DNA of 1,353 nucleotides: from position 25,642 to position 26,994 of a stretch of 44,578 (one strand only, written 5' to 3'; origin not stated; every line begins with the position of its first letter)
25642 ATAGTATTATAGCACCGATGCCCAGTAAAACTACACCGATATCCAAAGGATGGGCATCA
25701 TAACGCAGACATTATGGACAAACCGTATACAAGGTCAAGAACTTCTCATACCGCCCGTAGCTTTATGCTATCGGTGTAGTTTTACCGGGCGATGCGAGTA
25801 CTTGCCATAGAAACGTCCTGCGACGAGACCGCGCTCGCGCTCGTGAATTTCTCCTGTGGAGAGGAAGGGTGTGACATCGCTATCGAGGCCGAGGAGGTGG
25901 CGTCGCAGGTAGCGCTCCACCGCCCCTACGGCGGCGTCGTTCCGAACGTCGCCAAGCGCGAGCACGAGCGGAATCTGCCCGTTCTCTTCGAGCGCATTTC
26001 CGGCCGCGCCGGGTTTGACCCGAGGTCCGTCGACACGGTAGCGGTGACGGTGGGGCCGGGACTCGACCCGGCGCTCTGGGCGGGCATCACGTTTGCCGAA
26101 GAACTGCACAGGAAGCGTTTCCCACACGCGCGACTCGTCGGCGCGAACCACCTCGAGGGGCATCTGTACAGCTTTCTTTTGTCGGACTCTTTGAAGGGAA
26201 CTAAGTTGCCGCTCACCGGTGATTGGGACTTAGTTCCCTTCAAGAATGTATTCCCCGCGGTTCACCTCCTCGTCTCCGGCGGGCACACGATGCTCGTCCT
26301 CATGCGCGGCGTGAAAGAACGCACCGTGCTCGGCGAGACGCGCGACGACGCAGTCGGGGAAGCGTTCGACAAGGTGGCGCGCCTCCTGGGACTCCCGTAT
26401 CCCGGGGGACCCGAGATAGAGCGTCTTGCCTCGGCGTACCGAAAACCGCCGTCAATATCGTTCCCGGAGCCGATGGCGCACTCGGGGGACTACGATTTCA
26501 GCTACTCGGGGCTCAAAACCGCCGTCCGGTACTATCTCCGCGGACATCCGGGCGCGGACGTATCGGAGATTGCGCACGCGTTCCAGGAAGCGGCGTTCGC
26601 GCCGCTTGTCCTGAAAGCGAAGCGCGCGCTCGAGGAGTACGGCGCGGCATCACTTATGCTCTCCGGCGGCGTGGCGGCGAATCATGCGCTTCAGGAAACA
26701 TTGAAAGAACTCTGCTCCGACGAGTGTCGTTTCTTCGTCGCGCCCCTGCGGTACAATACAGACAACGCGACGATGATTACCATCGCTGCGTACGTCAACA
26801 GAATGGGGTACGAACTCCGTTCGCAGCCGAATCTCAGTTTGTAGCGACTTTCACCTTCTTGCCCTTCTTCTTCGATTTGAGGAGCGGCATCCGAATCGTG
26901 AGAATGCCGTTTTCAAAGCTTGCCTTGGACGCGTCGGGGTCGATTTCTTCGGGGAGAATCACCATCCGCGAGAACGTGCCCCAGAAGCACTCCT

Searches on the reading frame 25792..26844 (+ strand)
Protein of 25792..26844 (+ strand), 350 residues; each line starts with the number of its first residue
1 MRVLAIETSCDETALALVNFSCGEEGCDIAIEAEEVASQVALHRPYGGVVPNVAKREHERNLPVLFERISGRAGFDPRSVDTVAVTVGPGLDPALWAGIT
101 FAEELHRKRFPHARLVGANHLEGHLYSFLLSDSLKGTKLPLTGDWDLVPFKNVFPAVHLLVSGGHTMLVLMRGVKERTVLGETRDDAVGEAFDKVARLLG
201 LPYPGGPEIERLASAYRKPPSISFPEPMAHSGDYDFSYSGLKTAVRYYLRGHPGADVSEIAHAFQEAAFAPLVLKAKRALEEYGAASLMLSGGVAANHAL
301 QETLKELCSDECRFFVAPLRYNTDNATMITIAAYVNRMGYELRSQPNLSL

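Call 44: search_protein_families(library=pfam, proteins=[window:25792-26844:+], max_evalue=0.01)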
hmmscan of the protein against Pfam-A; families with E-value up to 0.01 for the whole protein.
window:25792-26844:+ (350 aa): 2 families
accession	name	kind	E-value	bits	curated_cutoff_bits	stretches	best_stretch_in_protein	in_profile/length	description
PF00814.31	TsaD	-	3e-72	243.9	24.8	2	153-329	104-262/264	tRNA N6-adenosine threonylcarbamoyltransferase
PF22521.2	HypF_C_2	-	9.1e-06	26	27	1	220-311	132-220/241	Carbamoyltransferase, Kae1-like Domain, second subdomain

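Call 70: search_solved_structures(query=window:25792-26841:+, max_evalue=1e-20, show_alignments=1)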
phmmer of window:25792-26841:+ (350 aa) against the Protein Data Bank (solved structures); distinct sequences matched with E-value up to 1e-20: 19.
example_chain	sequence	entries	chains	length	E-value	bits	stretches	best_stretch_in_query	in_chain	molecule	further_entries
6nak_B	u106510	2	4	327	3.7e-63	216.9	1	1-336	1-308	tRNA N6-adenosine threonylcarbamoyltransferase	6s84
6n9a_D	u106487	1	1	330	3.8e-63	216.8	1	1-336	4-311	tRNA N6-adenosine threonylcarbamoyltransferase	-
13fn_D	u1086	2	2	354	5.3e-63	216.3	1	1-336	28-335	tRNA N6-adenosine threonylcarbamoyltransferase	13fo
3zet_B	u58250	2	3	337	2.2e-60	207.7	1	1-335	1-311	PROBABLE TRNA THREONYLCARBAMOYLADENOSINE BIOSYNTHESIS PROTEIN GCP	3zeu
4wq5_A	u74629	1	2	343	3.9e-60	206.9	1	1-335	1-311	tRNA N6-adenosine threonylcarbamoyltransferase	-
4ydu_A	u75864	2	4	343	1.9e-59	204.6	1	1-335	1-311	tRNA N6-adenosine threonylcarbamoyltransferase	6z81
8iey_A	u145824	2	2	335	3.4e-59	203.8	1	1-334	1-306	tRNA N6-adenosine threonylcarbamoyltransferase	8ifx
4wq4_A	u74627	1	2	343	1.3e-58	201.9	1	1-335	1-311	tRNA N6-adenosine threonylcarbamoyltransferase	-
2ivn_A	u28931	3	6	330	2.1e-34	122.3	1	42-332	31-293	O-SIALOGLYCOPROTEIN ENDOPEPTIDASE | UP1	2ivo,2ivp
3eno_A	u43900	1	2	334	3.6e-31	111.7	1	26-335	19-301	Putative O-sialoglycoprotein endopeptidase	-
8unk_K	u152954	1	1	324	1.5e-30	109.6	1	34-330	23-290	Probable bifunctional tRNA threonylcarbamoyladenosine biosynthesis protein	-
8up5_K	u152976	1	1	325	1.5e-30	109.6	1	34-330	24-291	Probable bifunctional tRNA threonylcarbamoyladenosine biosynthesis protein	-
9d85_K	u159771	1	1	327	1.5e-30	109.6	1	34-330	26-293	Probable bifunctional tRNA threonylcarbamoyladenosine biosynthesis protein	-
5jmv_A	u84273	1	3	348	2e-30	109.2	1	158-330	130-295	Probable bifunctional tRNA threonylcarbamoyladenosine biosynthesis protein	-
3en9_A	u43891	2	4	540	1e-29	106.9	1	34-330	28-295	O-sialoglycoprotein endopeptidase/protein kinase | Putative O-sialoglycoprotein endopeptidase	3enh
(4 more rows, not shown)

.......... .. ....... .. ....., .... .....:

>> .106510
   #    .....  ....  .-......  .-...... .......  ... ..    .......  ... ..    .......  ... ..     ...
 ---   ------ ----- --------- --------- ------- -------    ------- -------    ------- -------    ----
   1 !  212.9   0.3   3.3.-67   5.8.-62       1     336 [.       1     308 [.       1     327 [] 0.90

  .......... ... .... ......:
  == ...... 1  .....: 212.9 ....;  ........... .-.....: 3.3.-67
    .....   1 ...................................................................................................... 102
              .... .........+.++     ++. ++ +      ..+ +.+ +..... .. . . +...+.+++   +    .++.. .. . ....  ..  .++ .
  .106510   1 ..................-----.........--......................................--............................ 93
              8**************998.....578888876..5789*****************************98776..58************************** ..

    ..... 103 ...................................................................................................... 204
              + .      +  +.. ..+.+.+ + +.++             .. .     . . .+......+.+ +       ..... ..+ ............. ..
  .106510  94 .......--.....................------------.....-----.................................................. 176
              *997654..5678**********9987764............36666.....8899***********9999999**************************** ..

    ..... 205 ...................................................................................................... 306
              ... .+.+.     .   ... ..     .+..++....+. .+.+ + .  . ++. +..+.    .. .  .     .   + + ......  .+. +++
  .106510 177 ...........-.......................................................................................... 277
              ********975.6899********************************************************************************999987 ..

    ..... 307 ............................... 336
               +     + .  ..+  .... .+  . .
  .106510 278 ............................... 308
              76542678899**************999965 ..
